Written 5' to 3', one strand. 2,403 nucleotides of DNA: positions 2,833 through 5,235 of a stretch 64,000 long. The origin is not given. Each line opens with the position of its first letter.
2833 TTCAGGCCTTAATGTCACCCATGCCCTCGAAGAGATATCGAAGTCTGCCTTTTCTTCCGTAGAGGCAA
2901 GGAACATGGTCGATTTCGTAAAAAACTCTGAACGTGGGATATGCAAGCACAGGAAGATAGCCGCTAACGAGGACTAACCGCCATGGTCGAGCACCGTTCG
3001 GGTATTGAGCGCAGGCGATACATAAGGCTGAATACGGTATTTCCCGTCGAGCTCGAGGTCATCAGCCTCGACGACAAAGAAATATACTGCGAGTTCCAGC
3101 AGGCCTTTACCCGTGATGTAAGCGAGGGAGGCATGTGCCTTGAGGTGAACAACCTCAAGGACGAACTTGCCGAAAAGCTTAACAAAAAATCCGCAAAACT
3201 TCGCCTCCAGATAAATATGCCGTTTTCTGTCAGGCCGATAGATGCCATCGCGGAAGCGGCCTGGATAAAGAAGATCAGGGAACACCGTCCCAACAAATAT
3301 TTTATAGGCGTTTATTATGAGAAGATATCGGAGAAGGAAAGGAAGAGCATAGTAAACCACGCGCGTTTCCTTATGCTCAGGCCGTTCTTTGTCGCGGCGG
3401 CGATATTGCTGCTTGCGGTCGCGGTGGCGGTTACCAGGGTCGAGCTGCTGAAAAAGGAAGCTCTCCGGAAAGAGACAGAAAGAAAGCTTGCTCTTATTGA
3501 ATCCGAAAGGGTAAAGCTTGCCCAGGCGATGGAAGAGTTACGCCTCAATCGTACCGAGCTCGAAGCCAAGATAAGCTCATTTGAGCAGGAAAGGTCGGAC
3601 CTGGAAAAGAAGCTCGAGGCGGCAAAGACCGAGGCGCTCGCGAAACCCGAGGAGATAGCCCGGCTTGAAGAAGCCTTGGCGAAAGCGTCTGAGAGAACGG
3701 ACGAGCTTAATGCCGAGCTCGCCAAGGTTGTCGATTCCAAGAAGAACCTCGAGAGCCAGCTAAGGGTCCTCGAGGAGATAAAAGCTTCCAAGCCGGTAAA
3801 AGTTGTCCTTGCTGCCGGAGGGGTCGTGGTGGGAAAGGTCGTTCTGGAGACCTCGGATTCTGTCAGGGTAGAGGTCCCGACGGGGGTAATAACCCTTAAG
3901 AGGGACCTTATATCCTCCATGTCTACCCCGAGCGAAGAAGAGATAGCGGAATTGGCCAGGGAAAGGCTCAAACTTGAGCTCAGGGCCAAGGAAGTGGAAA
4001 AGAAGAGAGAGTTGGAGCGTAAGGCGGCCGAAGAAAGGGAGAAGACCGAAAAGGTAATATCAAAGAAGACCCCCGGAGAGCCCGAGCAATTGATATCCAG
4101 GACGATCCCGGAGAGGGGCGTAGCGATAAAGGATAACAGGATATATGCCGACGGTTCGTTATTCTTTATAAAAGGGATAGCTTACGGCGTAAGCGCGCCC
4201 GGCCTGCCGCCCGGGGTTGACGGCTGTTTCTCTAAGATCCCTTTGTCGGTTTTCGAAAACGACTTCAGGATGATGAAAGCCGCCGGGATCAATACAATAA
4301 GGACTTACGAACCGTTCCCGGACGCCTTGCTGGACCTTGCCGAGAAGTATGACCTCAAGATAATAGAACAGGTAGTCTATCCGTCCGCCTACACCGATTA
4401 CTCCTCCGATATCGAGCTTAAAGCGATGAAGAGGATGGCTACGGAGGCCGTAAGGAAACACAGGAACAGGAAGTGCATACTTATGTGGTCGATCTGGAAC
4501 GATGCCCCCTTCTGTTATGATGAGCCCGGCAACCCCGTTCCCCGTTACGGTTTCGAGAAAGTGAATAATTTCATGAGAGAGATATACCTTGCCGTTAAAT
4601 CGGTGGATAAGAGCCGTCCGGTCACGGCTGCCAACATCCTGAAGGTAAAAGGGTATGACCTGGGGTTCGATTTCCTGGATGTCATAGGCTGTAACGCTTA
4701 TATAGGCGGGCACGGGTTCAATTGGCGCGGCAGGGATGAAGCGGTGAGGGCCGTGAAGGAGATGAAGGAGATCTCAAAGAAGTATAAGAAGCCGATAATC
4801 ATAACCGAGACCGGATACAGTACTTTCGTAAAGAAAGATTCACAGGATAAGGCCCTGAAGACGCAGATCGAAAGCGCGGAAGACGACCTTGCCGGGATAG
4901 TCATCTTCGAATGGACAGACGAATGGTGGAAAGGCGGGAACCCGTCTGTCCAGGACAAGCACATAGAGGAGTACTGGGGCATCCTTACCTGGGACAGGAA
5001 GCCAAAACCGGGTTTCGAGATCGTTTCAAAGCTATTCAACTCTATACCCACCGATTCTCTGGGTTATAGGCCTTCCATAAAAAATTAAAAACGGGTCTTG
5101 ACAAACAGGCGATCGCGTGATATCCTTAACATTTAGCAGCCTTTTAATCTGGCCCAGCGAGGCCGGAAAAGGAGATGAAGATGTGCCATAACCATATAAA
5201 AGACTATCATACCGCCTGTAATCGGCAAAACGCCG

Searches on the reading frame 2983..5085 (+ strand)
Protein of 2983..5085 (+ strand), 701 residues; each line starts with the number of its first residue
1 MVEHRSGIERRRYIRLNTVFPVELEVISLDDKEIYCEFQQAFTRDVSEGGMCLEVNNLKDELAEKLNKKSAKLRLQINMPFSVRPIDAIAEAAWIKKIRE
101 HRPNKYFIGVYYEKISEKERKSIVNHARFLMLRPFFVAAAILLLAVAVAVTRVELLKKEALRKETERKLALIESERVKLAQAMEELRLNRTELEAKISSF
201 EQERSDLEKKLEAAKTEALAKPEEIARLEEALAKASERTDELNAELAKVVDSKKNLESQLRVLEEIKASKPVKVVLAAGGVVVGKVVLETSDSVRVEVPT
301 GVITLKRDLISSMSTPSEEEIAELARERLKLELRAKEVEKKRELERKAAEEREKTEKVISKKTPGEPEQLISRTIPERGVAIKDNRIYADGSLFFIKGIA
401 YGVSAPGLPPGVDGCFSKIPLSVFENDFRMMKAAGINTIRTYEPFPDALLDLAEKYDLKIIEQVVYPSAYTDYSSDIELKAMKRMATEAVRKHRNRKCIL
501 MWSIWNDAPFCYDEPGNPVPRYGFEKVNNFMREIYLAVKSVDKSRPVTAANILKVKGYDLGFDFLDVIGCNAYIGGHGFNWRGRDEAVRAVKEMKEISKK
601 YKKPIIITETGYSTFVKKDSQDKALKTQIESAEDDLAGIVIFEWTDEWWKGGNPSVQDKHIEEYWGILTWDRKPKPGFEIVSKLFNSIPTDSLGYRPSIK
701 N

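Call 83: search_protein_families(library=pfam, proteins=[window:2983-5085:+], max_evalue=0.0001)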
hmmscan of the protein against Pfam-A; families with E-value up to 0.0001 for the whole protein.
window:2983-5085:+ (701 aa): 2 families
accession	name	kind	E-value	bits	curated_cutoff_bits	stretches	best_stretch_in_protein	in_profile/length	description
PF02836.23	Glyco_hydro_2_C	-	2.7e-13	50.2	21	1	420-660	34-258/302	Glycosyl hydrolases family 2, TIM barrel domain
PF07238.19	PilZ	-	1.4e-05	25.8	22.5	1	9-126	1-99/102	PilZ domain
